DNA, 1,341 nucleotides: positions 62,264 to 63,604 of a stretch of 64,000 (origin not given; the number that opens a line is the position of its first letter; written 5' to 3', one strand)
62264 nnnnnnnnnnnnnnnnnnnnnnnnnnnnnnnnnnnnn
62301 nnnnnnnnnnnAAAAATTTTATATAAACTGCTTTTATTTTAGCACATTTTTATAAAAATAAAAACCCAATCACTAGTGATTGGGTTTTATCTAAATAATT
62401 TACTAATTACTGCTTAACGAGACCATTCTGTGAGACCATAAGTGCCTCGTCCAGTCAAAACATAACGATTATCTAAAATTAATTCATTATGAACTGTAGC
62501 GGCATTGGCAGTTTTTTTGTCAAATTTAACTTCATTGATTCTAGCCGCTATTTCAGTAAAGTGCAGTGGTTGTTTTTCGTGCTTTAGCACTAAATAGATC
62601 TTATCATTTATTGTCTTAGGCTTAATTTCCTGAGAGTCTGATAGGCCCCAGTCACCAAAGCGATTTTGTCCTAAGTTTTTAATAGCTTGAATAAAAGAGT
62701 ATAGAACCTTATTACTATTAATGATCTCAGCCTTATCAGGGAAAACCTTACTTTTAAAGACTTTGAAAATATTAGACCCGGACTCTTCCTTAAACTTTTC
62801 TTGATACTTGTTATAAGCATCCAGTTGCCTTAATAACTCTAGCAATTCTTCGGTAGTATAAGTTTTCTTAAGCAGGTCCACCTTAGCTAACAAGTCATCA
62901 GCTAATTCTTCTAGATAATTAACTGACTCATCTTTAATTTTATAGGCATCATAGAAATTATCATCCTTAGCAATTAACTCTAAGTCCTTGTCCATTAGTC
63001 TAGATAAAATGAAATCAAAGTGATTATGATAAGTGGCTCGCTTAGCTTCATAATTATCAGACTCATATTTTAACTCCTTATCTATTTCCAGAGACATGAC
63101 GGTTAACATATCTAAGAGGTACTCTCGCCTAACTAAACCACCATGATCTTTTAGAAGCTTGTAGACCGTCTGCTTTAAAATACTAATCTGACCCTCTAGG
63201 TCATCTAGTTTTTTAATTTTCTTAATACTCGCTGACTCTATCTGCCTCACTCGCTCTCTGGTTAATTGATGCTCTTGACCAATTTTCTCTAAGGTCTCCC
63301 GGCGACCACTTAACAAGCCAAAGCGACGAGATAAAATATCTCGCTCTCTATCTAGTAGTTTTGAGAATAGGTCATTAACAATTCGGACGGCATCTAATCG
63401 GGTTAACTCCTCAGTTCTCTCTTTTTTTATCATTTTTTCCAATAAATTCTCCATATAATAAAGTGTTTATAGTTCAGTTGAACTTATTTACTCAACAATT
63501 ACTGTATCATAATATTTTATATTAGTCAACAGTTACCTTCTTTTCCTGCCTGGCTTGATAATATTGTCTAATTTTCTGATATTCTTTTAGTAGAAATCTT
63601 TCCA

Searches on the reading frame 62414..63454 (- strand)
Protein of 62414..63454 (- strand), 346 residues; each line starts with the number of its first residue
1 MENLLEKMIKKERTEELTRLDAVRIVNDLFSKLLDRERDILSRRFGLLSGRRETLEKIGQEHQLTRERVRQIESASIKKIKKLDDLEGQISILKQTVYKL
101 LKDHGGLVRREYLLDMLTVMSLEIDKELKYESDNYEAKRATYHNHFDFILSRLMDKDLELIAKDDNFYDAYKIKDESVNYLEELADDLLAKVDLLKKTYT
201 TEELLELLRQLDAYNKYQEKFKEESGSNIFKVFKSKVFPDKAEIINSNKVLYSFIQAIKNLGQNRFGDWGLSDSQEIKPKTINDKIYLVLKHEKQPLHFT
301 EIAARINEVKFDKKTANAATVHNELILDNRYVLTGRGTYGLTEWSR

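Call 3: search_protein_families(library=pfam, proteins=[window:62414-63454:-], max_evalue=0.01)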
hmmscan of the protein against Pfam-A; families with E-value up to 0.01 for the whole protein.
window:62414-63454:- (346 aa): 2 families
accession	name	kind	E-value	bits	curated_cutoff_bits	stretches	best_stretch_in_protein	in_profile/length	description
PF04545.22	Sigma70_r4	-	1.4e-11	44.1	24.1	1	30-82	2-50/50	Sigma-70, region 4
PF05066.19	HARE-HTH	-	2.4e-05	25.1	25.9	1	282-344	3-71/71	HB1, ASXL, restriction endonuclease HTH domain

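Call 61: search_protein_families(library=ncbifam, proteins=[window:62414-63454:-], max_evalue=0.01)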
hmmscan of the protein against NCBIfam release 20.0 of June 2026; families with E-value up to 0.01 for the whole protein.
window:62414-63454:- (346 aa): 27 families (the best 25 are shown)
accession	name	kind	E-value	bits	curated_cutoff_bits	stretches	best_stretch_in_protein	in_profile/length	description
NF041931.2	MzaA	equivalog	1e-13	51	800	1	14-82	635-703/726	MZA anti-phage system associated sigma-70 family RNA polymerase sigma factor MzaA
TIGR02393.1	RpoD_Cterm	equivalog_domain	2.2e-13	50.4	354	1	16-82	160-226/238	RNA polymerase sigma factor RpoD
TIGR02394.1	rpoS_proteo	equivalog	4.6e-13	49.3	378.7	1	12-83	202-273/285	RNA polymerase sigma factor RpoS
NF005643.0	PRK07406.1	equivalog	5.5e-13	48.7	500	1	27-82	330-385/397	RNA polymerase sigma factor RpoD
NF004208.0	PRK05658.1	equivalog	2e-12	46.9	555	1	25-82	561-618/631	RNA polymerase sigma factor RpoD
NF004207.0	PRK05657.1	equivalog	3e-12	46.6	394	1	11-83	244-316/329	RNA polymerase sigma factor RpoS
NF004562.0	PRK05901.1-4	equivalog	3.3e-12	45.7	779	1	27-81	487-541/571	RNA polymerase sigma factor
NF006666.0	PRK09210.1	equivalog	1.7e-11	44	572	1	26-82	302-358/370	RNA polymerase sigma factor RpoD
NF005785.0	PRK07598.1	equivalog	2.5e-11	43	554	1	14-82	332-400/415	RNA polymerase sigma factor SigC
TIGR02997.1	Sig70-cyanoRpoD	subfamily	1.8e-10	40.6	384.5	1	3-81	221-298/298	RNA polymerase sigma factor, RpoD/SigA family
NF004566.0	PRK05901.2-4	equivalog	2e-10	40.5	531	1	25-82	373-432/448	RNA polymerase sigma factor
NF004561.0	PRK05901.1-3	equivalog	8.4e-10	38.4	582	1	28-81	471-524/537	RNA polymerase sigma factor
NF005920.0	PRK07921.1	subfamily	1e-09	37.9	464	1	26-83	260-317/328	RNA polymerase sigma factor SigB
NF005642.0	PRK07405.1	subfamily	1.5e-09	37.5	524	1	26-82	251-307/318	RNA polymerase sigma factor SigD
NF004560.0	PRK05901.1-1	equivalog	3.5e-09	36.3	711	1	28-81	450-503/516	RNA polymerase sigma factor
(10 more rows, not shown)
